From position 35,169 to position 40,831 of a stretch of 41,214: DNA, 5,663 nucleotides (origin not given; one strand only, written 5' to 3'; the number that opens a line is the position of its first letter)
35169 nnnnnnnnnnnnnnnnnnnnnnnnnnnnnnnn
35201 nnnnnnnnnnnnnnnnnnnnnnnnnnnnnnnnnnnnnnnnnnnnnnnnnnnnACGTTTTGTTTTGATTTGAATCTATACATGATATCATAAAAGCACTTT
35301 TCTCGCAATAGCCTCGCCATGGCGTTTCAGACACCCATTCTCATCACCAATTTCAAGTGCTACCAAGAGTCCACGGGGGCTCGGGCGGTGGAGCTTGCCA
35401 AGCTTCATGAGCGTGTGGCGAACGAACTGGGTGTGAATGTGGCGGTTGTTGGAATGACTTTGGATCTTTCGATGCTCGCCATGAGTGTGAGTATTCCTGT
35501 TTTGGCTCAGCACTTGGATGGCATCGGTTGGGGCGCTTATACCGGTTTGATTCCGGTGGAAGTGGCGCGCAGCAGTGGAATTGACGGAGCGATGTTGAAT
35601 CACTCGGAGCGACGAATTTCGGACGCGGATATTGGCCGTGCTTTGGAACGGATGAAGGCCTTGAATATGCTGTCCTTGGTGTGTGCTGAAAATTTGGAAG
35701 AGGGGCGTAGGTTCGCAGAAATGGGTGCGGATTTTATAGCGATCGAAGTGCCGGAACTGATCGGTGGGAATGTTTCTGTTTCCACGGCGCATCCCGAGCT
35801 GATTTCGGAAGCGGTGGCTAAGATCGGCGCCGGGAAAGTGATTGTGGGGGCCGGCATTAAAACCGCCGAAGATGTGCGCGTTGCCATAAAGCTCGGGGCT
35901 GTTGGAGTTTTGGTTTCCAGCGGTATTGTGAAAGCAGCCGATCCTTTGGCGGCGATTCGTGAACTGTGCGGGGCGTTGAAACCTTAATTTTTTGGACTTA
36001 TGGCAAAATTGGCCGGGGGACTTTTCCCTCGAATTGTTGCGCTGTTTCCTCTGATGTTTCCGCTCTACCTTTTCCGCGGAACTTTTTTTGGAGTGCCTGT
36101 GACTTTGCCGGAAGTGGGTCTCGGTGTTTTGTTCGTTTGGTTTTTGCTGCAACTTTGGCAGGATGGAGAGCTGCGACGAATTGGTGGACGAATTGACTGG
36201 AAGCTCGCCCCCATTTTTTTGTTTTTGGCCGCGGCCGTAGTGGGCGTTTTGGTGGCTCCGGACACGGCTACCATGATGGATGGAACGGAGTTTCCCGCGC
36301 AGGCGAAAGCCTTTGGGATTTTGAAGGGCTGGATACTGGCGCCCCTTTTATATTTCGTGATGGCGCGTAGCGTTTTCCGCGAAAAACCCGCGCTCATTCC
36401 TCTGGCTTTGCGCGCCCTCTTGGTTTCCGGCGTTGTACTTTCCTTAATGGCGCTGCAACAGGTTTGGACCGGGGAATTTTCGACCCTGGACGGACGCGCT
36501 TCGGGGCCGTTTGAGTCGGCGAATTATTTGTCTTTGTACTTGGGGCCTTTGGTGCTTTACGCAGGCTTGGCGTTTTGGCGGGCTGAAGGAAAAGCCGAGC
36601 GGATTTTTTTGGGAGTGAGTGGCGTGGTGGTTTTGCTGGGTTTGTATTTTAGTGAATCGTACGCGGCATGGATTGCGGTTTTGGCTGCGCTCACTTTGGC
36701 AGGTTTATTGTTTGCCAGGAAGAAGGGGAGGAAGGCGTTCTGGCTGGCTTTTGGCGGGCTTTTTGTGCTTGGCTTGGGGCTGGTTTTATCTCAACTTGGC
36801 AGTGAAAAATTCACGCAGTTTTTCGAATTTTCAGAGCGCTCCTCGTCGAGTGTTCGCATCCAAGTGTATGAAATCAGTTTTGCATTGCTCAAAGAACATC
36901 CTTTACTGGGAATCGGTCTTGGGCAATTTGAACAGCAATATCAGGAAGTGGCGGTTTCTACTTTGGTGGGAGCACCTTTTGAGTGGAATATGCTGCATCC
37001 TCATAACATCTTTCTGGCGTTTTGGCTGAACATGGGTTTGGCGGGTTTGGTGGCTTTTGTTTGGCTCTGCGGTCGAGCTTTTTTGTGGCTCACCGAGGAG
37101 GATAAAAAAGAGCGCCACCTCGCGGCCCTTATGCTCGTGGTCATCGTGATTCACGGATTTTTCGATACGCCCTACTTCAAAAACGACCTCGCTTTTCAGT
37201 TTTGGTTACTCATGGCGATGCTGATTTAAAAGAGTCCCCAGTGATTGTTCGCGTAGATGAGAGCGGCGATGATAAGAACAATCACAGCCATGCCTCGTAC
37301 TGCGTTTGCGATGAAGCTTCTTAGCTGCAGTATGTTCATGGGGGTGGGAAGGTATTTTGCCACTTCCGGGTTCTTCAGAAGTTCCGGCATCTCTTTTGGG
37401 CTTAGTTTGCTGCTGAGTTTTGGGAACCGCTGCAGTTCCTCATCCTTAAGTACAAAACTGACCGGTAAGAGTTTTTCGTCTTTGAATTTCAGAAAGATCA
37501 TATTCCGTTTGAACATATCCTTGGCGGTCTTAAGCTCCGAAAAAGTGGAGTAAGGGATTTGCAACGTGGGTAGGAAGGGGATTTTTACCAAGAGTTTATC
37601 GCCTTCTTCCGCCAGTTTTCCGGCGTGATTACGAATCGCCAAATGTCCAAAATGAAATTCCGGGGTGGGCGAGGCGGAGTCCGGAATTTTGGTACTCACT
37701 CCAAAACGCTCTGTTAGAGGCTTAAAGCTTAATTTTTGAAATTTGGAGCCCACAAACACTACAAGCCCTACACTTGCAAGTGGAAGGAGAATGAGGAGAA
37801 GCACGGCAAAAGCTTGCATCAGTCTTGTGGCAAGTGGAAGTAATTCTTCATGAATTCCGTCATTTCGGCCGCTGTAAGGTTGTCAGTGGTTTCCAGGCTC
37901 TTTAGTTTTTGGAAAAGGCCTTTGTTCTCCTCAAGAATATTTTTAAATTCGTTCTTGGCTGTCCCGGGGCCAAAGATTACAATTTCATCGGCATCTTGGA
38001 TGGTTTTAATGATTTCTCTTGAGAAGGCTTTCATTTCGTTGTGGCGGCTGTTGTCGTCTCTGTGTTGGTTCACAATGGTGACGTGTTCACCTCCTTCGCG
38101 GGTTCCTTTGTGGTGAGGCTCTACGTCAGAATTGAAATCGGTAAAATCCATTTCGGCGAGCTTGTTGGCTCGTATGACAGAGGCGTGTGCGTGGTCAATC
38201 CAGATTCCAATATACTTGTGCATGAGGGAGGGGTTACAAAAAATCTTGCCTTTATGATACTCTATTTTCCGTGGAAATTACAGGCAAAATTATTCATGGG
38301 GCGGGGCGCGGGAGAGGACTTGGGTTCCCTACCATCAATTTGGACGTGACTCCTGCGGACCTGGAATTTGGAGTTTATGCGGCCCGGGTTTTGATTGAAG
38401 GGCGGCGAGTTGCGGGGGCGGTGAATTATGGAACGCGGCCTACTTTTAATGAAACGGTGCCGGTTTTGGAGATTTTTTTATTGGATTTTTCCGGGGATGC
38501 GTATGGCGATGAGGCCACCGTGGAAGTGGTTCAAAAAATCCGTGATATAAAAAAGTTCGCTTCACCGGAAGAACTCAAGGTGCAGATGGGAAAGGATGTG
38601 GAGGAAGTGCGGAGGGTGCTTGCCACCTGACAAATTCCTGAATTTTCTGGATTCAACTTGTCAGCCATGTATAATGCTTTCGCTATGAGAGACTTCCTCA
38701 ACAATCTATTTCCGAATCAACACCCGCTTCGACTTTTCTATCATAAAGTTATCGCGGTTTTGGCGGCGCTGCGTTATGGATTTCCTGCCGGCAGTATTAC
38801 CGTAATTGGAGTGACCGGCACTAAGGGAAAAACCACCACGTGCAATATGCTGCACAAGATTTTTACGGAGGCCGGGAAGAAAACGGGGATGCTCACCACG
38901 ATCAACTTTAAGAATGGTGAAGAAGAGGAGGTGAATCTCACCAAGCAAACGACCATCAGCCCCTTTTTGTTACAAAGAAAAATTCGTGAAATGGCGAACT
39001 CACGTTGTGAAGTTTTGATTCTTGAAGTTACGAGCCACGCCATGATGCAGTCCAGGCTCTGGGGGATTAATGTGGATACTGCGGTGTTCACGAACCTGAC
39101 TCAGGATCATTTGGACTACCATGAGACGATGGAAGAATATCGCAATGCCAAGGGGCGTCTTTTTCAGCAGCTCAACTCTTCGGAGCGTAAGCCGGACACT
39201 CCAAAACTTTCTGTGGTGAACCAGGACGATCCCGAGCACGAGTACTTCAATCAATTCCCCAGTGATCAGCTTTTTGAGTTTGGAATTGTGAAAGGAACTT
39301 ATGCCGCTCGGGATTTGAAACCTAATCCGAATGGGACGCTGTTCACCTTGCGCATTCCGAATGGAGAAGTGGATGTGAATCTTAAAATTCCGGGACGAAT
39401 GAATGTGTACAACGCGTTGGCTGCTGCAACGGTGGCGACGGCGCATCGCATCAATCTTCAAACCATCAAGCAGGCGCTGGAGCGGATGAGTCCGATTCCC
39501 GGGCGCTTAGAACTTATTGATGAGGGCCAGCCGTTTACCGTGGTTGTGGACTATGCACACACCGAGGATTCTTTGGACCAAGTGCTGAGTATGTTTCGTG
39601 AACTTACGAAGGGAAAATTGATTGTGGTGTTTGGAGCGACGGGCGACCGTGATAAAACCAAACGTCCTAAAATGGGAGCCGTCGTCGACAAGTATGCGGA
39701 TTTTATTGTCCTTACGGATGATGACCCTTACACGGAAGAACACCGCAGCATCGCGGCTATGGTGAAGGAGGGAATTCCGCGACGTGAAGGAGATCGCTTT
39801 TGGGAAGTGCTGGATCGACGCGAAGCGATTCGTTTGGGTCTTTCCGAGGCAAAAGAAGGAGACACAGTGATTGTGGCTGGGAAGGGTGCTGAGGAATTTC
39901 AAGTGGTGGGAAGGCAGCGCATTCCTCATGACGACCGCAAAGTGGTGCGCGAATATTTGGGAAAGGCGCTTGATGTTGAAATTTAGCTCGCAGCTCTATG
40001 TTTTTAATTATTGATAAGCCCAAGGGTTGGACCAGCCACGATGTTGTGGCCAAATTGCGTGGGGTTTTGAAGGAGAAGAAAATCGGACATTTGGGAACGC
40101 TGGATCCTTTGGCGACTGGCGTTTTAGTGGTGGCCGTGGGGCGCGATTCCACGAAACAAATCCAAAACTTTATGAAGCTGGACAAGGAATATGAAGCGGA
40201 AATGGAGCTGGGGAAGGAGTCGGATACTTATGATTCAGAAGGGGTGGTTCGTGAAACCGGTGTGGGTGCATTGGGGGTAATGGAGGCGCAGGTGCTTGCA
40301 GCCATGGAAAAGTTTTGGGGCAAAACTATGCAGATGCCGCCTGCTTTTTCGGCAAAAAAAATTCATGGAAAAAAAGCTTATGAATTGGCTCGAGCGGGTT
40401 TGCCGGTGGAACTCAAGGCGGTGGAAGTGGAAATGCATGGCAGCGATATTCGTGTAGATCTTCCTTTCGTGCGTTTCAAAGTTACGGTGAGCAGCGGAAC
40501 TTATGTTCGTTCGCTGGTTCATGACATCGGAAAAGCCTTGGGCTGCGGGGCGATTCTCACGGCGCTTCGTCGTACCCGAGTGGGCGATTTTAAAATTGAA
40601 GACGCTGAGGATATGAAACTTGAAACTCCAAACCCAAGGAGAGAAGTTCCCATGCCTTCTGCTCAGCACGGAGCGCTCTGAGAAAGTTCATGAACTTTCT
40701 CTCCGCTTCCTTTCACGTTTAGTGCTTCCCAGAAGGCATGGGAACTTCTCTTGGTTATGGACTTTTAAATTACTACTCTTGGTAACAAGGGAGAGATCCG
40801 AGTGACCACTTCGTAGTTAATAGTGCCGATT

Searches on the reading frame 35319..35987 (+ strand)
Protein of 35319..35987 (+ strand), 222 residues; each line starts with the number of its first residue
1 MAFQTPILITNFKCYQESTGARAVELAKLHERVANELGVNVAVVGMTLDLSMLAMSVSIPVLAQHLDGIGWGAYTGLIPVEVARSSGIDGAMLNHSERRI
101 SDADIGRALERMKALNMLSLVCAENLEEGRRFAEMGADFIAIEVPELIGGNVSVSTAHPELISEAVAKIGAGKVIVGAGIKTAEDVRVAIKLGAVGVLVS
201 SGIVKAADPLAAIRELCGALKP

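Call 12: search_protein_families(library=pfam, proteins=[window:35319-35987:+], max_evalue=0.01)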
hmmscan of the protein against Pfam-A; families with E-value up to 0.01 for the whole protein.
window:35319-35987:+ (222 aa): 6 families
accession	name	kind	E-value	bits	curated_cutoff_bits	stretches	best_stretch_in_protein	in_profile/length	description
PF00121.24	TIM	-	8.8e-28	97.9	20.1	1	6-212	1-241/245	Triosephosphate isomerase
PF05690.20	ThiG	-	1.4e-06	28.3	23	1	124-214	132-218/247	Thiazole biosynthesis protein ThiG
PF00218.27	IGPS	-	0.00011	21.9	27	1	102-216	144-254/254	Indole-3-glycerol phosphate synthase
PF00977.27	His_biosynth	-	0.00049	20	23.6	1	153-217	56-119/228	Histidine biosynthesis protein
PF01791.15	DeoC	-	0.004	17.2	23.8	1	132-199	155-222/229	DeoC/LacD family aldolase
PF04131.20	NanE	-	0.007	16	27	0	101-206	78-179/192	Putative N-acetylmannosamine-6-phosphate epimerase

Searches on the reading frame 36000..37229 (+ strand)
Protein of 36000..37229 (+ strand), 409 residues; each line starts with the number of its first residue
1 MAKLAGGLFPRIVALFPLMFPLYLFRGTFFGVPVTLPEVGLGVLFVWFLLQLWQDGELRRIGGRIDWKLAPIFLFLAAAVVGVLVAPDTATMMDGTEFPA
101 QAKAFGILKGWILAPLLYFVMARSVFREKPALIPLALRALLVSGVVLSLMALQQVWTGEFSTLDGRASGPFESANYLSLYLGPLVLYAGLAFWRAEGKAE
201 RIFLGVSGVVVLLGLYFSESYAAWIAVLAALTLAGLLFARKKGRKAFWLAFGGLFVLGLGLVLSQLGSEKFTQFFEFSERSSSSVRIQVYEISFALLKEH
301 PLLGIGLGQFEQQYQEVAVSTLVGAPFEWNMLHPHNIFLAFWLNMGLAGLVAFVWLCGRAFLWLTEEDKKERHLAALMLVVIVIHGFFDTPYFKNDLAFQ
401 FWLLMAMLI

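Call 12: search_protein_families(library=pfam, proteins=[window:36000-37229:+], max_evalue=0.01)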
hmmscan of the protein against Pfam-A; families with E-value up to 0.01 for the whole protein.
window:36000-37229:+ (409 aa): 1 family
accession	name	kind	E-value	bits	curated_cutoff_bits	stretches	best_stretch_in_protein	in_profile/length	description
PF04932.20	Wzy_C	-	1.5e-20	73.9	31.7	1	209-354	4-149/149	O-Antigen ligase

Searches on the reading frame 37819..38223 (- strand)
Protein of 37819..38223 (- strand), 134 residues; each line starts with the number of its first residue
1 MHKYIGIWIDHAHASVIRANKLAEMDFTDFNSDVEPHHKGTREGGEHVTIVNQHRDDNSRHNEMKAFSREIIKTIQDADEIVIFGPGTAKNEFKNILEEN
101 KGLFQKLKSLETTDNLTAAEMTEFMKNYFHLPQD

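Call 12: search_protein_families(library=pfam, proteins=[window:37819-38223:-], max_evalue=0.01)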
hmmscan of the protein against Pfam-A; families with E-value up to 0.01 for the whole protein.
window:37819-38223:- (134 aa): 1 family
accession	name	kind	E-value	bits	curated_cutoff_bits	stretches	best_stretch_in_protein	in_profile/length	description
PF25002.1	DUF7780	-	0.0011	18.7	26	1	49-125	20-99/303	Domain of unknown function (DUF7780)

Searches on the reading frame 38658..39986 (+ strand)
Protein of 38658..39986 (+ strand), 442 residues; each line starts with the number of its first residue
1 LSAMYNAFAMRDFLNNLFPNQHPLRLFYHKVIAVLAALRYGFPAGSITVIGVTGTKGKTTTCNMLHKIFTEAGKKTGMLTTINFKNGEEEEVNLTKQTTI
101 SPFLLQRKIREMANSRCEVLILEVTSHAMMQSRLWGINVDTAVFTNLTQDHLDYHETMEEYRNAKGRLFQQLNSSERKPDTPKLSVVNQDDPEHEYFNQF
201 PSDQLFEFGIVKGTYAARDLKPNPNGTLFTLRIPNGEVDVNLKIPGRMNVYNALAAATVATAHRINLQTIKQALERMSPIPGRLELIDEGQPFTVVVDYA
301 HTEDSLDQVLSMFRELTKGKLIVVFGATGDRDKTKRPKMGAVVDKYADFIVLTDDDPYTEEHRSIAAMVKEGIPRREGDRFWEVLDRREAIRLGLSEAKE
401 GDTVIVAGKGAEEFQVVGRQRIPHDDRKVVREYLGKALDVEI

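Call 12: search_protein_families(library=pfam, proteins=[window:38658-39986:+], max_evalue=0.01)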
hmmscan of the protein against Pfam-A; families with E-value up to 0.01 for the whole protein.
window:38658-39986:+ (442 aa): 5 families
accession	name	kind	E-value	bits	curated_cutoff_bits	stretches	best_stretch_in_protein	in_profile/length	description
PF08245.18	Mur_ligase_M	-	2.1e-49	168.7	24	1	52-260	1-200/200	Mur ligase middle domain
PF02875.26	Mur_ligase_C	-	7.4e-34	117.8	28.4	1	282-410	1-127/127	Mur ligase, glutamate ligase domain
PF13401.12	AAA_22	-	0.0069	17.1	27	0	44-98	5-45/130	AAA domain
PF00448.28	SRP54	-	0.0081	16.3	22.7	0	47-95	4-51/196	SRP54-type protein, GTPase domain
PF19842.5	YqeC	-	0.0095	16.6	27.6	0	51-104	2-47/145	YqeC protein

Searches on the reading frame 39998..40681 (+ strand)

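Call 12: search_protein_families(library=pfam, proteins=[window:39998-40681:+], max_evalue=0.01)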
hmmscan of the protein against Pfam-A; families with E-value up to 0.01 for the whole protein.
window:39998-40681:+ (227 aa): 3 families
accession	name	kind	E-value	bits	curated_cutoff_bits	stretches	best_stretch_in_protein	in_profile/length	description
PF01509.24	TruB_N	-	1.2e-44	152.7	27.3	1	21-170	1-149/149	TruB family pseudouridylate synthase (N terminal domain)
PF16198.10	TruB_C_2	-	1e-11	45.2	29.3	1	171-203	1-30/66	tRNA pseudouridylate synthase B C-terminal domain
PF00849.27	PseudoU_synth_2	-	0.00077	20.1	26.8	1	2-76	2-90/152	RNA pseudouridylate synthase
